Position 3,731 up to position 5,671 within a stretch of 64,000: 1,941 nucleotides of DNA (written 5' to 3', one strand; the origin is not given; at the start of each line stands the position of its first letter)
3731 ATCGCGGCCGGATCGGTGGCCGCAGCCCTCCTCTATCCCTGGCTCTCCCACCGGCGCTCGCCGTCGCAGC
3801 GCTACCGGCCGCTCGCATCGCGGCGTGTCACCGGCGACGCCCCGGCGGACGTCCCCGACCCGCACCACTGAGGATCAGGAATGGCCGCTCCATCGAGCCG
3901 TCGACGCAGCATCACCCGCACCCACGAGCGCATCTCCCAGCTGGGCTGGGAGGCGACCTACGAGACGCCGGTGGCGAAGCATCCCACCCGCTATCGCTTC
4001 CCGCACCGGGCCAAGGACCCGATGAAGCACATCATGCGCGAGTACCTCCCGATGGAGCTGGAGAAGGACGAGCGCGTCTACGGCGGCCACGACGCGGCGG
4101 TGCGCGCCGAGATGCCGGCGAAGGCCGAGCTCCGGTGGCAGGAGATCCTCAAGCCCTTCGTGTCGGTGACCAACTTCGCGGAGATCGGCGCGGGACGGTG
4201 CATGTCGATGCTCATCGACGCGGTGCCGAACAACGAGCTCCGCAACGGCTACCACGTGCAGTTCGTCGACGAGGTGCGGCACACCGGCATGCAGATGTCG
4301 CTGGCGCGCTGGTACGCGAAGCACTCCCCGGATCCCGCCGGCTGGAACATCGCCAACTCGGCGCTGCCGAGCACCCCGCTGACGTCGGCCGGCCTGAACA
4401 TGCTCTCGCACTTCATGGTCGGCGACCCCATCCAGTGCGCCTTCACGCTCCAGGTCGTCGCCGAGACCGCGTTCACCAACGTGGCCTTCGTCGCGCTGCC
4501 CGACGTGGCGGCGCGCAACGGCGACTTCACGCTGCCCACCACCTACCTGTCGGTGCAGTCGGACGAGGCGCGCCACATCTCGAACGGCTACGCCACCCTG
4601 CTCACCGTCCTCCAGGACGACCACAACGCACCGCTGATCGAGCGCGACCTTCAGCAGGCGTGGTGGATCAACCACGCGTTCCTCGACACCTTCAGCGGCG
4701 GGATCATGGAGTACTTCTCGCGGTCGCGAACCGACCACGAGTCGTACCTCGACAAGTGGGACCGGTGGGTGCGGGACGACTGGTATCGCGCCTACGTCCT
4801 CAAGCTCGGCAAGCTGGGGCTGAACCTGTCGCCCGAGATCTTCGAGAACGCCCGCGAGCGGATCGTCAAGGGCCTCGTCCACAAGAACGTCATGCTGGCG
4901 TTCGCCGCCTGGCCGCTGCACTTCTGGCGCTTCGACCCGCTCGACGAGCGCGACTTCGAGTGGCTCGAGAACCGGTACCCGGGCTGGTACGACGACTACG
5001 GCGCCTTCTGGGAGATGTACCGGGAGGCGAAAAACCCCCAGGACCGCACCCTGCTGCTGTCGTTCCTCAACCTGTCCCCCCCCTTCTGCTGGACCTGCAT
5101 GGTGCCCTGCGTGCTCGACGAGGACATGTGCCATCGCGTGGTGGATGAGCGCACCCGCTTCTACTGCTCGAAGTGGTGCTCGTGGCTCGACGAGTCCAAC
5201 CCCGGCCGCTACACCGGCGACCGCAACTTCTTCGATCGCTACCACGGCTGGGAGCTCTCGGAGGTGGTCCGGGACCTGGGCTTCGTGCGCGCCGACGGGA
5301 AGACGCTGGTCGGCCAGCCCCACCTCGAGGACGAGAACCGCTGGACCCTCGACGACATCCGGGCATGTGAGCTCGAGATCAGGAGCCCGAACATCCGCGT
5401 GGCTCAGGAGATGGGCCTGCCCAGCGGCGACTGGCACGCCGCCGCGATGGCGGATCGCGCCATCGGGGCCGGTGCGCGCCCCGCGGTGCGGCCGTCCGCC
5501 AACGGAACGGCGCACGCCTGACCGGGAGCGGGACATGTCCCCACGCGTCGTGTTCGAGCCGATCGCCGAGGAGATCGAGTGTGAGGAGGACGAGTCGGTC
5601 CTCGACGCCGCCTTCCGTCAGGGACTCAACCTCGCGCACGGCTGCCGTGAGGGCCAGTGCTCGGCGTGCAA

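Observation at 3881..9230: prmABCD-type soluble diiron monooxygenase operon translationally coupled to an Nramp metal importer, directly downstream of an mce uptake cluster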

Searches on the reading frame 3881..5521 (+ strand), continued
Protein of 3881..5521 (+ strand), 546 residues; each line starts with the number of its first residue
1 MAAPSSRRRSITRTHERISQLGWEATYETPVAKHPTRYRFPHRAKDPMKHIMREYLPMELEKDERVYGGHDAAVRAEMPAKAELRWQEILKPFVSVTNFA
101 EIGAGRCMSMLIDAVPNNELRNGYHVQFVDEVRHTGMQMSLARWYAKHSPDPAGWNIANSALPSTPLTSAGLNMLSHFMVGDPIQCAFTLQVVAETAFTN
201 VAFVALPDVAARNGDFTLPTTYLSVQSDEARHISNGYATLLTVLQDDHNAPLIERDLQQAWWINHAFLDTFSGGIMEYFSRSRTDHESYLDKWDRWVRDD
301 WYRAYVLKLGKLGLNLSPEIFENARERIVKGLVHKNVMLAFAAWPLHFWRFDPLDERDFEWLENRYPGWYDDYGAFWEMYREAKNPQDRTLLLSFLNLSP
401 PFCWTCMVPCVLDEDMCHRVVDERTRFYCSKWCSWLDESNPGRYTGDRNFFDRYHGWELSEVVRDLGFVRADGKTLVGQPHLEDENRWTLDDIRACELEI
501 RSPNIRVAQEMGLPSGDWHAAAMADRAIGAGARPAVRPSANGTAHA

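Call 39: get_annotated_region(hit=H23, flank=6000)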
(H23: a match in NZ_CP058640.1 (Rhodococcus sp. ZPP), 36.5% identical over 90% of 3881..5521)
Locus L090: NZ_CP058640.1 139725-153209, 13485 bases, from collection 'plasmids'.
description: Rhodococcus sp. ZPP plasmid pRZP1, complete sequence
organism: Rhodococcus sp. ZPP (NCBI taxid 2749906)
taxonomy: Bacteria; Actinomycetota; Actinomycetes; Mycobacteriales; Nocardiaceae; Rhodococcus; Rhodococcus sp. ZPP
host: -; source: cell culture,soil; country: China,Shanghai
typing (MOB-suite, as given by PLSDB): mobilizable; relaxase MOBP,MOBP
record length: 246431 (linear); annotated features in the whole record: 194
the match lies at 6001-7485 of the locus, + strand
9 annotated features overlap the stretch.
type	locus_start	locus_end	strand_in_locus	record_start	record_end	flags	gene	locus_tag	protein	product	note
CDS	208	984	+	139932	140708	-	-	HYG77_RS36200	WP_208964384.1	3'(2'),5'-bisphosphate nucleotidase CysQ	GO:0006790 - sulfur compound metabolic process [Evidence IEA]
CDS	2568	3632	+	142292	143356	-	-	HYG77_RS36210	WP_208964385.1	IS630 family transposase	-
CDS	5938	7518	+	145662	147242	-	-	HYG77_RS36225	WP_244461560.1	methane monooxygenase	-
CDS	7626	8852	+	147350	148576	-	-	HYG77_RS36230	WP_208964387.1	toluene hydroxylase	-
CDS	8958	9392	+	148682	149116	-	-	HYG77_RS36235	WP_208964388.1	MmoB/DmpM family protein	GO:0008152 - metabolic process [Evidence IEA]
CDS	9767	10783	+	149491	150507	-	-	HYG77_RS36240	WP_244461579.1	2Fe-2S iron-sulfur cluster binding domain-containing protein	-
CDS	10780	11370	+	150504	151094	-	-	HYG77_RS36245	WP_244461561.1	methane monooxygenase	-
CDS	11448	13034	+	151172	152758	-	groL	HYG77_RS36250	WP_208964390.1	chaperonin GroEL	GO:0006457 - protein folding [Evidence IEA]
CDS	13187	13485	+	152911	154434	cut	adh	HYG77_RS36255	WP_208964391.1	aldehyde dehydrogenase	-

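Call 40: get_annotated_region(hit=H21, flank=6000)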
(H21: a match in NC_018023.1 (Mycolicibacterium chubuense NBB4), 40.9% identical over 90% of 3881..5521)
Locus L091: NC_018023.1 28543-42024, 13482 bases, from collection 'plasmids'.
description: Mycolicibacterium chubuense NBB4 plasmid pMYCCH.02, complete sequence
organism: Mycolicibacterium chubuense NBB4 (NCBI taxid 710421)
taxonomy: Bacteria; Actinomycetota; Actinomycetes; Mycobacteriales; Mycobacteriaceae; Mycolicibacterium; Mycolicibacterium chubuense; Mycolicibacterium chubuense NBB4
host: -; source: -; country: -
typing (MOB-suite, as given by PLSDB): mobilizable; replicon rep_cluster_1606; relaxase MOBF
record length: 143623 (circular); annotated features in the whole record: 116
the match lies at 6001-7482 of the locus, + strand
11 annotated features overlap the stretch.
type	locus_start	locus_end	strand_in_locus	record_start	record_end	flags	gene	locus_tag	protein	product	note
CDS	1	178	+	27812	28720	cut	-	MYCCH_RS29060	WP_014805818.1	CoA-transferase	-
CDS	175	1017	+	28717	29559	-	-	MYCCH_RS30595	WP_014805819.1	CoA-transferase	-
CDS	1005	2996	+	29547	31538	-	-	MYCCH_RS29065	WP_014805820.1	acetate--CoA ligase family protein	-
CDS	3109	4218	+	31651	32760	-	-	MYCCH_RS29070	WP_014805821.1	cobalamin-independent methionine synthase II family protein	-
CDS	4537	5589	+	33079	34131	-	-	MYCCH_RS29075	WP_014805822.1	aromatic/alkene monooxygenase hydroxylase subunit beta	-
CDS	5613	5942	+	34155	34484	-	-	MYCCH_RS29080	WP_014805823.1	MmoB/DmpM family protein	GO:0006725 - cellular aromatic compound metabolic process [Evidence IEA]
CDS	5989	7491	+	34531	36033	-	-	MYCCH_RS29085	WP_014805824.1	aromatic/alkene/methane monooxygenase hydroxylase/oxygenase subunit alpha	-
CDS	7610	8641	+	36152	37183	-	-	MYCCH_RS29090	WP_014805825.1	2Fe-2S iron-sulfur cluster binding domain-containing protein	-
CDS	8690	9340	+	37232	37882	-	-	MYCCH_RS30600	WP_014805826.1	fumarylacetoacetate hydrolase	-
CDS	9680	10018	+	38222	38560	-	-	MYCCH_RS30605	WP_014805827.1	hypothetical protein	-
CDS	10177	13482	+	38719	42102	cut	-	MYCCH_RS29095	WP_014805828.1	pyruvate carboxylase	GO:0006094 - gluconeogenesis [Evidence IEA]; GO:0006090 - pyruvate metabolic process [Evidence IEA]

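Call 41: get_annotated_region(hit=H39, flank=1500)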
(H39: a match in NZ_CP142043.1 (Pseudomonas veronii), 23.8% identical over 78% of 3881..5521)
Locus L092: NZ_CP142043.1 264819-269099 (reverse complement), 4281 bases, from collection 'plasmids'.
description: Pseudomonas veronii strain T1 plasmid unnamed2, complete sequence
organism: Pseudomonas veronii (NCBI taxid 76761)
taxonomy: Bacteria; Pseudomonadota; Gammaproteobacteria; Pseudomonadales; Pseudomonadaceae; Pseudomonas; Pseudomonas veronii
host: -; source: cell culture,ground water from aniline contaminated site in Jilin, China; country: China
typing (MOB-suite, as given by PLSDB): conjugative; replicon IncP; relaxase MOBH; mating-pair formation MPF_F
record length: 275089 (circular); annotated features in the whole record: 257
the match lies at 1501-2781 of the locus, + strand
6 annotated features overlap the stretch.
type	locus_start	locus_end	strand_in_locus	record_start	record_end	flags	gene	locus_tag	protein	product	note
CDS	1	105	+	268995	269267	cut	-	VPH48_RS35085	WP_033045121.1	phenol 2-monooxygenase auxiliary component DmpK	-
CDS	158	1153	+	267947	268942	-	-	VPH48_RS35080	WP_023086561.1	phenol 2-monooxygenase oxygenase component DmpL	-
CDS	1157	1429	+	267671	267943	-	-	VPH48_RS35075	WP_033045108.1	phenol 2-monooxygenase stimulatory component DmpM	-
CDS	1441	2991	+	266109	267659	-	-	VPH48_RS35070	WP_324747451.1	phenol 2-monooxygenase oxygenase component DmpN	-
CDS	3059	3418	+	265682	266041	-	-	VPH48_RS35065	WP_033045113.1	phenol 2-monooxygenase oxygenase component DmpO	-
CDS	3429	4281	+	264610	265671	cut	-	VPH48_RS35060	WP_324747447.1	phenol 2-monooxygenase reductase component DmpP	-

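Call 42: get_annotated_region(hit=H47, flank=1500)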
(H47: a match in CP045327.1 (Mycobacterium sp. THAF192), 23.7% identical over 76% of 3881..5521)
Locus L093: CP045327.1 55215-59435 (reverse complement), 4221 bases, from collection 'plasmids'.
description: Mycobacterium sp. THAF192 plasmid pTHAF192_b, complete sequence
organism: Mycobacterium sp. THAF192 (NCBI taxid 2587868)
taxonomy: Bacteria; Actinomycetota; Actinomycetes; Mycobacteriales; Mycobacteriaceae; Mycobacterium; Mycobacterium sp. THAF192
host: -; source: pure culture,Surface of a polyethylene microplastic particle present in tank 6 of a marine aquarium ...; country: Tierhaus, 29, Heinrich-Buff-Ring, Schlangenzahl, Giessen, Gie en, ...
typing (MOB-suite, as given by PLSDB): mobilizable; relaxase MOBF
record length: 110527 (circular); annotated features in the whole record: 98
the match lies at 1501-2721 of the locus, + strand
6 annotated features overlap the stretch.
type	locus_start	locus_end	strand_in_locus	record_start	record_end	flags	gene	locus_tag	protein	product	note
CDS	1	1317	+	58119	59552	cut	yicO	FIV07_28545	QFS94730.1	Putative permease YicO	-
CDS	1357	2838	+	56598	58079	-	tmoA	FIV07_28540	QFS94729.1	Toluene-4-monooxygenase system protein A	-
CDS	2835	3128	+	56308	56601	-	-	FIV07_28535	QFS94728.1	Toluene-4-monooxygenase system protein B (TmoB)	-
CDS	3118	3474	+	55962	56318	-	tmoC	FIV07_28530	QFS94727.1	Toluene-4-monooxygenase system ferredoxin subunit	-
CDS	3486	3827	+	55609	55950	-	tmoD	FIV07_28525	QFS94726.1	Toluene-4-monooxygenase system protein D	-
CDS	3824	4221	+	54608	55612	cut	tmoE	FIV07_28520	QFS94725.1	Toluene-4-monooxygenase system protein E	-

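Call 71: find_encoding_contigs(protein=P0357, flank=10000, max_places=6)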
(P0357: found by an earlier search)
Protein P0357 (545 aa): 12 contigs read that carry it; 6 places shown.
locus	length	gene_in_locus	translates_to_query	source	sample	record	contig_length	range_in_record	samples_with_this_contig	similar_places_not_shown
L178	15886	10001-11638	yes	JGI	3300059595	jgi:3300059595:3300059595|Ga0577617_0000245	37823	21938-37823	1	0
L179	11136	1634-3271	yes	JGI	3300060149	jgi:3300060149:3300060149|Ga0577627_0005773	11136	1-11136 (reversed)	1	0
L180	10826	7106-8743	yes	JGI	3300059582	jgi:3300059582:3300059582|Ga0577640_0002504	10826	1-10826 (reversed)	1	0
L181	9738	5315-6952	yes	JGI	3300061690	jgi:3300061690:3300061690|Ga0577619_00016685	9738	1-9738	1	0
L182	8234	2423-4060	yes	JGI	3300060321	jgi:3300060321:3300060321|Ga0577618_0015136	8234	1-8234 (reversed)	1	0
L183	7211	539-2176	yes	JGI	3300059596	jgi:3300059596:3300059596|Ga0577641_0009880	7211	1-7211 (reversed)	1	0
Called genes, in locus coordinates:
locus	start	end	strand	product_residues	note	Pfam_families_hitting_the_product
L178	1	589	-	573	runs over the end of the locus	PF13518:HTH_28 (faint)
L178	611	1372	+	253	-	-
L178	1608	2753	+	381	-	PF01590:GAF, PF13185:GAF_2, PF07730:HisKA_3 (faint), PF13581:HATPase_c_2 (faint), PF02518:HATPase_c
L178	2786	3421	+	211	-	PF00072:Response_reg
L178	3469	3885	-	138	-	-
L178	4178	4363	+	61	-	-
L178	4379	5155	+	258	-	PF00596:Aldolase_II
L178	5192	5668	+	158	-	-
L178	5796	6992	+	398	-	PF01590:GAF, PF13185:GAF_2, PF13492:GAF_3, PF02518:HATPase_c (weak)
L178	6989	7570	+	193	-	PF00072:Response_reg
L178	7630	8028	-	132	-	-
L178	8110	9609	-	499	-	PF00171:Aldedh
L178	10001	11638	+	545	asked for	PF02332:Phenol_Hydrox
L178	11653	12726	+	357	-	PF00111:Fer2, PF00970:FAD_binding_6, PF00175:NAD_binding_1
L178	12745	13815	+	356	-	PF02332:Phenol_Hydrox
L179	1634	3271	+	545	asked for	PF02332:Phenol_Hydrox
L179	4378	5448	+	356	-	PF02332:Phenol_Hydrox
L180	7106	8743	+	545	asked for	PF02332:Phenol_Hydrox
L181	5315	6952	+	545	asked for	PF02332:Phenol_Hydrox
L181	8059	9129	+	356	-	PF02332:Phenol_Hydrox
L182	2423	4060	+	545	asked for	PF02332:Phenol_Hydrox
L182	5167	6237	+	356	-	PF02332:Phenol_Hydrox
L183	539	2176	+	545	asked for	PF02332:Phenol_Hydrox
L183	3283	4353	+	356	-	PF02332:Phenol_Hydrox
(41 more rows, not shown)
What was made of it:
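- The sister lineage with the same cassette has aldehyde dehydrogenase upstream instead (call 71).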

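Call 72: find_encoding_contigs(protein=window:3881-5521:+, flank=10000, max_places=3)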
Protein window:3881-5521:+ (546 aa): no gene with exactly this product is on record in the collection.

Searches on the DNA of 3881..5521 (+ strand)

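Call 102: search_rna_families(sources=[L178, L176, L104, L081], threshold=gathering)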
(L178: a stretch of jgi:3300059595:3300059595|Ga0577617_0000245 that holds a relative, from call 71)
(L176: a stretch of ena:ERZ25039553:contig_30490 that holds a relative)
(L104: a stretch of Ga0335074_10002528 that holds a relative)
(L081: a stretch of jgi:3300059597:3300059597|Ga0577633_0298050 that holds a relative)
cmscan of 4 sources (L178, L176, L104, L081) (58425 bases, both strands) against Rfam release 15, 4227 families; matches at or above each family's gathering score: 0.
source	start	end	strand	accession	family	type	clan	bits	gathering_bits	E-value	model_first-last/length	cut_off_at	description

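Call 107: search_dna_similar(query=L083:7001-11274:+, collection=plasmids, mode=near, max_rows=20)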
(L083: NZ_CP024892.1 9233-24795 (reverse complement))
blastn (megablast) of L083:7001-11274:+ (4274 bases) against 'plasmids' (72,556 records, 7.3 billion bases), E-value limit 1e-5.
Records with a match: 1; places in all: 1; records where one place covers at least 80% of the query: 1.
Best place of each record, by identity: >=99% 1.
By first word of the organism name: Rhodococcus 1.
By predicted mobility (MOB-suite, as given by PLSDB): conjugative 1.
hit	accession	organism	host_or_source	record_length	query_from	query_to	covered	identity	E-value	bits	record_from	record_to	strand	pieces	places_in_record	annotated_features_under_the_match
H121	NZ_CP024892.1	Rhodococcus ruber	cell culture,activated sludge from ...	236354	1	4274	100%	100.0%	0e+0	7893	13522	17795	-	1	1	methane monooxygenase | 2Fe-2S iron-sulfur cluster binding domain-containing protein | aromatic/alkene monooxygenase hydroxylase subunit beta | MmoB/DmpM family protein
